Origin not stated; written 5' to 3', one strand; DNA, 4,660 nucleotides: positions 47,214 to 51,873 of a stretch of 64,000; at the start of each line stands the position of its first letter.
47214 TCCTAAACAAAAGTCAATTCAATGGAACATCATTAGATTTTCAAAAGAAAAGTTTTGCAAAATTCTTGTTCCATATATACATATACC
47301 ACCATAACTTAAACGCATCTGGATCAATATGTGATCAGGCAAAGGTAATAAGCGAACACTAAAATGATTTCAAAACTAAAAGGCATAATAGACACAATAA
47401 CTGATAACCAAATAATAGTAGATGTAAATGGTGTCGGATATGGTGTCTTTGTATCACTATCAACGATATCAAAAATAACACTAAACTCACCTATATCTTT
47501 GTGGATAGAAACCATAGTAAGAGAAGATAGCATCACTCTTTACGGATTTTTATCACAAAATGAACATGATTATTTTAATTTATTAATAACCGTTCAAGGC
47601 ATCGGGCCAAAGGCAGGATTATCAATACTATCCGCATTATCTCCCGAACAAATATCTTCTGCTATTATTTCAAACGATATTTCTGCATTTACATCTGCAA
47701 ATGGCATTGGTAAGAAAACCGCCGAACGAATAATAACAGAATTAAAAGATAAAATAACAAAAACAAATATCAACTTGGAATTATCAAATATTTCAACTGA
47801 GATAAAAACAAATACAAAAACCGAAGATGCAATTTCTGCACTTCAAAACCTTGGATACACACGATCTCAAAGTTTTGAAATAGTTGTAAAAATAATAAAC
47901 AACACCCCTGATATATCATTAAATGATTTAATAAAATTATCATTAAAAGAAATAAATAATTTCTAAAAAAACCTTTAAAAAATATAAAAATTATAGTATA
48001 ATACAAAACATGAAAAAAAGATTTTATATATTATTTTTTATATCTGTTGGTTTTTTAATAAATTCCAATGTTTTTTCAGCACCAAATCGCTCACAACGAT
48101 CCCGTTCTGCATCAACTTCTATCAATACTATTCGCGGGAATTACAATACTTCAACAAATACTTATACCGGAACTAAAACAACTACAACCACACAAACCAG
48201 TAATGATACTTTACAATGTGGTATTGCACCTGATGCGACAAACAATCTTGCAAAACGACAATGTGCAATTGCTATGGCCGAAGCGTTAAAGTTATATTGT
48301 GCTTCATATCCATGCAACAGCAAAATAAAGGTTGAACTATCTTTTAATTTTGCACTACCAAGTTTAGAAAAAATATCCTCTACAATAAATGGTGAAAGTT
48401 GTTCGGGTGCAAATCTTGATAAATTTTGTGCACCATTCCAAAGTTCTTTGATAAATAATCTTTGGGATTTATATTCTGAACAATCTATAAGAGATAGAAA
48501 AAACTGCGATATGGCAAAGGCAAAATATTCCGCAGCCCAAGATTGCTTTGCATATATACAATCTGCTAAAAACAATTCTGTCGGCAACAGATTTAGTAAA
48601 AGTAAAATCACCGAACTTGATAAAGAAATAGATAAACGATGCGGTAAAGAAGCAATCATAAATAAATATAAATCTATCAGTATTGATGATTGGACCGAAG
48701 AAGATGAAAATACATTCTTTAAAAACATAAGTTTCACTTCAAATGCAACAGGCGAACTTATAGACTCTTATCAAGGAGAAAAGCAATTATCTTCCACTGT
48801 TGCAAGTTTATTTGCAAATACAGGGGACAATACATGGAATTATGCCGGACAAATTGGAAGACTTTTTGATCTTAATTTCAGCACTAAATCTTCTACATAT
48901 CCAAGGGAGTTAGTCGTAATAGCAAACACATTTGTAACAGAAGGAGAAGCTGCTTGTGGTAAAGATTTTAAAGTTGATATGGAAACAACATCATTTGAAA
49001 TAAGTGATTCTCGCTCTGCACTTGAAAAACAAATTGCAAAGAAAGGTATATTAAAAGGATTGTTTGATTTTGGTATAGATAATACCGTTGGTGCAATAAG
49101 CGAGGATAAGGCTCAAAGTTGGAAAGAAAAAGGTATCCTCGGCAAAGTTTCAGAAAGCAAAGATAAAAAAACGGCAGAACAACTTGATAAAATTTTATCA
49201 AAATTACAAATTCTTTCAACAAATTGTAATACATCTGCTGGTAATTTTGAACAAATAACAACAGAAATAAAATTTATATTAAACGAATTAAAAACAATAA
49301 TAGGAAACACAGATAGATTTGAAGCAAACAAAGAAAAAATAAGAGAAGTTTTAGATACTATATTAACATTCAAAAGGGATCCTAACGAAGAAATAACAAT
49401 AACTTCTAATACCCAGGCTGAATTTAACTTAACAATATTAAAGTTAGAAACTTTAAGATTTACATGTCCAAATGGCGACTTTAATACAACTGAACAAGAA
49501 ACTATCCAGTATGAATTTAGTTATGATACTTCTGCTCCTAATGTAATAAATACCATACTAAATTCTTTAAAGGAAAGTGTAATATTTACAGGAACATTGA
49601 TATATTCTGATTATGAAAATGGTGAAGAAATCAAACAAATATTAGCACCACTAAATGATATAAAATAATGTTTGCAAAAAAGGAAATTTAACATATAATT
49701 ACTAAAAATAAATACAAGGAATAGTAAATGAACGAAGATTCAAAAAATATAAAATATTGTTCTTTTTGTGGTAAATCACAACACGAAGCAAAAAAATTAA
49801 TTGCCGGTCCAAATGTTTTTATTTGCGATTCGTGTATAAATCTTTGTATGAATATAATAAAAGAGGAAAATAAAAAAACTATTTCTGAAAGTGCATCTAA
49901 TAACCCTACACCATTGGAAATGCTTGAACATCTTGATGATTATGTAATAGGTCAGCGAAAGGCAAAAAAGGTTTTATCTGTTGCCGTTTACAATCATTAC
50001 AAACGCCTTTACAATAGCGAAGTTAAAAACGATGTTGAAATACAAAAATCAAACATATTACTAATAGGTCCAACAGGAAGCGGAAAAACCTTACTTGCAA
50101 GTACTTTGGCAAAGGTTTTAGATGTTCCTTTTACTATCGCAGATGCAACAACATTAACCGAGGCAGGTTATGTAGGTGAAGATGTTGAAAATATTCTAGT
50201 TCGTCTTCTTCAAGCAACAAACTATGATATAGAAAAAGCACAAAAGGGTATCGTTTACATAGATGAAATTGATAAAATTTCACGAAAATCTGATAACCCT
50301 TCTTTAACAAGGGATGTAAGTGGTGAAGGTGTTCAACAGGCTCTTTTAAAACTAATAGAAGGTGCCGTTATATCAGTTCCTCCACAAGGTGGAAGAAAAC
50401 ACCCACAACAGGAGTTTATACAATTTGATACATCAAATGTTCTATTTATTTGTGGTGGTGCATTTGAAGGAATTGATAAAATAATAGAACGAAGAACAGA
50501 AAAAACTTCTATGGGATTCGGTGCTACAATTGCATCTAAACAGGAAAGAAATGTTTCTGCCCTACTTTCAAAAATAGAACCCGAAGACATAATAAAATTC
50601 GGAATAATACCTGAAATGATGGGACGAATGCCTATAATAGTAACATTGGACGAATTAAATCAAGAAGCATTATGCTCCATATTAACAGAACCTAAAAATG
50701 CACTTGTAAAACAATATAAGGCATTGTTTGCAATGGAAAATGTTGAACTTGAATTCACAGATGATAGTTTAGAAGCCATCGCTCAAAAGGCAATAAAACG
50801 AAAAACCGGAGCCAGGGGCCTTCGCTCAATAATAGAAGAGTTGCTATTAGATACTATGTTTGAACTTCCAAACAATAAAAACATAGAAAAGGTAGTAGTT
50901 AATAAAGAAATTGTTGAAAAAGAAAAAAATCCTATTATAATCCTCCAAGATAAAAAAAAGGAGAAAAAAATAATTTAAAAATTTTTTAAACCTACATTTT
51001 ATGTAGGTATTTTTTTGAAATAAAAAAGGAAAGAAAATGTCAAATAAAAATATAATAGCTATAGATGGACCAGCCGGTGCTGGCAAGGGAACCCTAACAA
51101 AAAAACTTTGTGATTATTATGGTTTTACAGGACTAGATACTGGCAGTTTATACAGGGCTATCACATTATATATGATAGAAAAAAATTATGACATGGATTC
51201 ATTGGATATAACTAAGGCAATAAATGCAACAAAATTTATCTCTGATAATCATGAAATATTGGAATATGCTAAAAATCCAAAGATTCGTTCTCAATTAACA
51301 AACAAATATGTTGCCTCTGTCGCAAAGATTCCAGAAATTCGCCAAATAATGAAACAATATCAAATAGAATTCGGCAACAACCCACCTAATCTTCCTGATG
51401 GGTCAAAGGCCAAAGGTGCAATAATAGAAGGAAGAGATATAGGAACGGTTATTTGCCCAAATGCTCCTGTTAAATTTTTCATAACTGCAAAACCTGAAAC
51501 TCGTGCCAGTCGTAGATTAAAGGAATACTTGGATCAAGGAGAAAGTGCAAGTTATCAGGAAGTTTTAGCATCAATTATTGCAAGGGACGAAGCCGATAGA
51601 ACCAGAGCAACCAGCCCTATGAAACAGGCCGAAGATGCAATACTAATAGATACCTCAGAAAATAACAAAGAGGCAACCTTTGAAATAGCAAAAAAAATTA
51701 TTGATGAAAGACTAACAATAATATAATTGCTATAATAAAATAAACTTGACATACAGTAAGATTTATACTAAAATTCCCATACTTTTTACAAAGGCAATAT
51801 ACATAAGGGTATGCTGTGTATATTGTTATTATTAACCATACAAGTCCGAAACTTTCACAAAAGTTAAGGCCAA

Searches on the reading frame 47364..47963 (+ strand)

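Call 50: search_protein_families(library=pfam, proteins=[window:47364-47963:+], max_evalue=0.001)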
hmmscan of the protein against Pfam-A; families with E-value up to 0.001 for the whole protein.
window:47364-47963:+ (200 aa): 4 families
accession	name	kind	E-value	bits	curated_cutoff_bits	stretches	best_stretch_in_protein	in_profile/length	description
PF01330.27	RuvA_N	-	9.4e-22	77.3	23.6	1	1-61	1-61/61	RuvA N terminal domain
PF14520.12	HHH_5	-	2.8e-15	57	27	1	71-129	1-57/57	Helix-hairpin-helix domain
PF07499.19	RuvA_C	-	6.5e-09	36.6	24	1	153-197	3-46/47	RuvA, C-terminal domain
PF00633.29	HHH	-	0.00027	21.1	24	0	104-124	8-28/30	Helix-hairpin-helix motif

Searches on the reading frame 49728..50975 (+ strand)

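Call 50: search_protein_families(library=pfam, proteins=[window:49728-50975:+], max_evalue=0.001)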
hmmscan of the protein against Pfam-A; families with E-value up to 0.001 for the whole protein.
window:49728-50975:+ (416 aa): 11 families
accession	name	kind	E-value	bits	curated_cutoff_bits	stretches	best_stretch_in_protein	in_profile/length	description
PF07724.20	AAA_2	-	6.6e-32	111.3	27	1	106-304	2-166/166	AAA domain (Cdc48 subfamily)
PF06689.19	zf-C4_ClpX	-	3.1e-18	65.8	27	1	9-46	1-39/39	ClpX C4-type zinc finger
PF00004.35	AAA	-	2.4e-16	60.8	21.2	1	110-242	1-106/131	ATPase family associated with various cellular activities (AAA)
PF10431.15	ClpB_D2-small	-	1.7e-13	50.9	21.9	1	310-388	1-75/81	C-terminal, D2-small domain, of ClpB protein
PF07728.20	AAA_5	-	4.6e-07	30.4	22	1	109-186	1-80/139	AAA domain (dynein-related subfamily)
PF05496.18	RuvB_N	-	9.8e-07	29.1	27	1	68-188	5-100/159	Holliday junction DNA helicase RuvB P-loop domain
PF01078.27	Mg_chelatase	-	5.1e-06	26.5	20.3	0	108-132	23-47/207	Magnesium chelatase, subunit ChlI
PF13401.12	AAA_22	-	2e-05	25.3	27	1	107-187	5-99/130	AAA domain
PF00493.29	MCM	-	2e-05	24.2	23.3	1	51-188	4-137/224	MCM P-loop domain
PF00158.32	Sigma54_activat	-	0.00024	21.3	20.2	0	101-129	16-44/168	Sigma-54 interaction domain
PF14532.12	Sigma54_activ_2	-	0.00026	21.7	25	0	103-187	17-84/138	Sigma-54 interaction domain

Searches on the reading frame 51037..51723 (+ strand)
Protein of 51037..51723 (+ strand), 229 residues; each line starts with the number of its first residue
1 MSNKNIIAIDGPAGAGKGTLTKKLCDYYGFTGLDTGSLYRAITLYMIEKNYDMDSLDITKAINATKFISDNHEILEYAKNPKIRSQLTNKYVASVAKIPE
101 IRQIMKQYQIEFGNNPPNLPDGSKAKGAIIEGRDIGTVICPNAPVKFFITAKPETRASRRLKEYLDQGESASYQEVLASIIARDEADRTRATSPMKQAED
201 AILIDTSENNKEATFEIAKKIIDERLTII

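Call 50: search_protein_families(library=pfam, proteins=[window:51037-51723:+], max_evalue=0.001)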
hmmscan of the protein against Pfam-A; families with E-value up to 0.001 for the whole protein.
window:51037-51723:+ (229 aa): 3 families
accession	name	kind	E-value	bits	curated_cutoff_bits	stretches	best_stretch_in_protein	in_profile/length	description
PF02224.24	Cytidylate_kin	-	9.7e-54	182.7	26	1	7-216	1-203/211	Cytidylate kinase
PF13207.12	AAA_17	-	1.8e-05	25.5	27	1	11-43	2-34/136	AAA domain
PF00406.28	ADK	-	3.5e-05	24.4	26.8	1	11-70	3-57/151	Adenylate kinase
